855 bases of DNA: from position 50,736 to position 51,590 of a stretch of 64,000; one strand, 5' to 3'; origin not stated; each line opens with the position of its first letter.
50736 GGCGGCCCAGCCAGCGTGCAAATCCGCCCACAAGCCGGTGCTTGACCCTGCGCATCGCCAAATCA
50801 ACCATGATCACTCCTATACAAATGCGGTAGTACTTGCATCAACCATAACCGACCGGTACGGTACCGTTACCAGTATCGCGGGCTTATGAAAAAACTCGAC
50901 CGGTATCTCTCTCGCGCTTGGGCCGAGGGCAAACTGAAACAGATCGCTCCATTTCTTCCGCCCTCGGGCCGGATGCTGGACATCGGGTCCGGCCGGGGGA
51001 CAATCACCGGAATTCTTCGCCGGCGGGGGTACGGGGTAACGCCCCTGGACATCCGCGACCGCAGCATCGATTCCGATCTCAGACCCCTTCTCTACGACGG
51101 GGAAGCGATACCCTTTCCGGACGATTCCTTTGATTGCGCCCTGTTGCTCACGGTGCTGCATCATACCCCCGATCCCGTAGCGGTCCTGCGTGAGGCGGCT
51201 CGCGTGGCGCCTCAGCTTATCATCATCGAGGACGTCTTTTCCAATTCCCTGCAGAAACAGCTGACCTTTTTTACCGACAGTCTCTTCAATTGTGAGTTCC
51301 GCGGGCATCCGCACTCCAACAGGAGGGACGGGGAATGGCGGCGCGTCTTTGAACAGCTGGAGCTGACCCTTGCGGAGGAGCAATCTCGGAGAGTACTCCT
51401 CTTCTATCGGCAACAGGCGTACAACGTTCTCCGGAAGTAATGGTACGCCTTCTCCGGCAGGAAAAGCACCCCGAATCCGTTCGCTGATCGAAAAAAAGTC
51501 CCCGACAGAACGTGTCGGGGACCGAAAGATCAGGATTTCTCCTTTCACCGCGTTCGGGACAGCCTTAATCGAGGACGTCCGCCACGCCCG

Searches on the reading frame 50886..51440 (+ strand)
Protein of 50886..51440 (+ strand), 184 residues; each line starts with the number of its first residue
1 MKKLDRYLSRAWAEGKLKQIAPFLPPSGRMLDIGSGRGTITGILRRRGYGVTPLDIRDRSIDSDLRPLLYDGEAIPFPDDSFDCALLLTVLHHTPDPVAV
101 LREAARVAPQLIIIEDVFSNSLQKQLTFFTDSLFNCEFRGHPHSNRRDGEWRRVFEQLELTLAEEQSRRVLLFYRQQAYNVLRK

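Call 3: search_protein_families(library=pfam, proteins=[window:50886-51440:+], max_evalue=0.01)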
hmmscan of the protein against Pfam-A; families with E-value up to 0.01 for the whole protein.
window:50886-51440:+ (184 aa): 7 families
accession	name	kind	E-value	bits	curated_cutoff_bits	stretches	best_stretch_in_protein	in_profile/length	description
PF08241.18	Methyltransf_11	-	1.2e-14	55.1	21.2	1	31-107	1-86/95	Methyltransferase domain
PF13489.12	Methyltransf_23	-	6.7e-14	52.4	27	1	5-158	2-157/164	Methyltransferase domain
PF13649.12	Methyltransf_25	-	4e-09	37.5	27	1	31-107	2-92/97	Methyltransferase domain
PF13847.12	Methyltransf_31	-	5e-07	30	27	1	29-109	6-102/145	Methyltransferase domain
PF08242.18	Methyltransf_12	-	2.8e-06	28.4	30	1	31-107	1-91/98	Methyltransferase domain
PF07021.18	MetW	-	5.4e-06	26.6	21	1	18-114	5-108/193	Methionine biosynthesis protein MetW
PF01209.24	Ubie_methyltran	-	0.0076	16.1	20.1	0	65-108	100-143/233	ubiE/COQ5 methyltransferase family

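Call 4: search_protein_families(library=ncbifam, proteins=[window:50886-51440:+], max_evalue=0.01)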
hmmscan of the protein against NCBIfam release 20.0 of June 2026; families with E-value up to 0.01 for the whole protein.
window:50886-51440:+ (184 aa): 14 families
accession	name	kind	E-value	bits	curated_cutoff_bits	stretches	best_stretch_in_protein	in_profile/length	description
NF045667.1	MTase_DVU1556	equivalog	8e-12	45.1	155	1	24-124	20-129/213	DVU_1556 family methyltransferase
TIGR02081.1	metW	equivalog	2.5e-07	30.4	189.5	1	17-114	4-108/194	methionine biosynthesis protein MetW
NF041255.1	mycofact_MftM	equivalog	1.3e-05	24.7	200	1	29-114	142-239/289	mycofactocin oligosaccharide methyltransferase MftM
NF041536.1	ArsM_DUF2284_UU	exception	5.3e-05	21.7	575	1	71-142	135-209/459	arsenite methyltransferase/DUF2284 domain selenoprotein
NF041537.1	ArsM_AhpD_UU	exception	5.7e-05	22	510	1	70-137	134-204/345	arsenite methyltransferase/AhpD domain selenoprotein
NF004452.0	PRK05785.1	equivalog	7.5e-05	22.3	207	1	12-113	37-143/228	hypothetical protein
NF001241.0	PRK00216.1-2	equivalog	0.00019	21.1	327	1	11-109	38-140/231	demethylmenaquinone methyltransferase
TIGR02072.1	BioC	equivalog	0.00064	19.6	184.95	1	28-110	36-126/244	malonyl-ACP O-methyltransferase BioC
TIGR01983.1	UbiG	equivalog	0.0011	18.4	102.95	1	28-107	51-142/228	bifunctional 2-polyprenyl-6-hydroxyphenol methylase/3-demethylubiquinol 3-O-methyltransferase UbiG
NF043040.1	corrin_prot_MT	hypoth_equivalog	0.0018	17.7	180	1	18-58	32-73/216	corrinoid protein-associated methyltransferase CpaM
NF001240.0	PRK00216.1-1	equivalog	0.003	16.6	378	1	56-126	108-179/251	bifunctional demethylmenaquinone methyltransferase/2-methoxy-6-polyprenyl-1,4-benzoquinol methylase UbiE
NF047649.1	MTase_UXPK_star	exception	0.004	16.2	460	1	71-108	136-173/283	methyltransferase/UXPK-star double selenoprotein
NF001242.0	PRK00216.1-3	equivalog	0.0059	16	351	0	52-108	99-167/258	bifunctional demethylmenaquinone methyltransferase/2-methoxy-6-polyprenyl-1,4-benzoquinol methylase UbiE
NF008992.0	PRK12335.1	equivalog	0.0077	15.4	303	0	27-62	123-158/289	SAM-dependent methyltransferase TehB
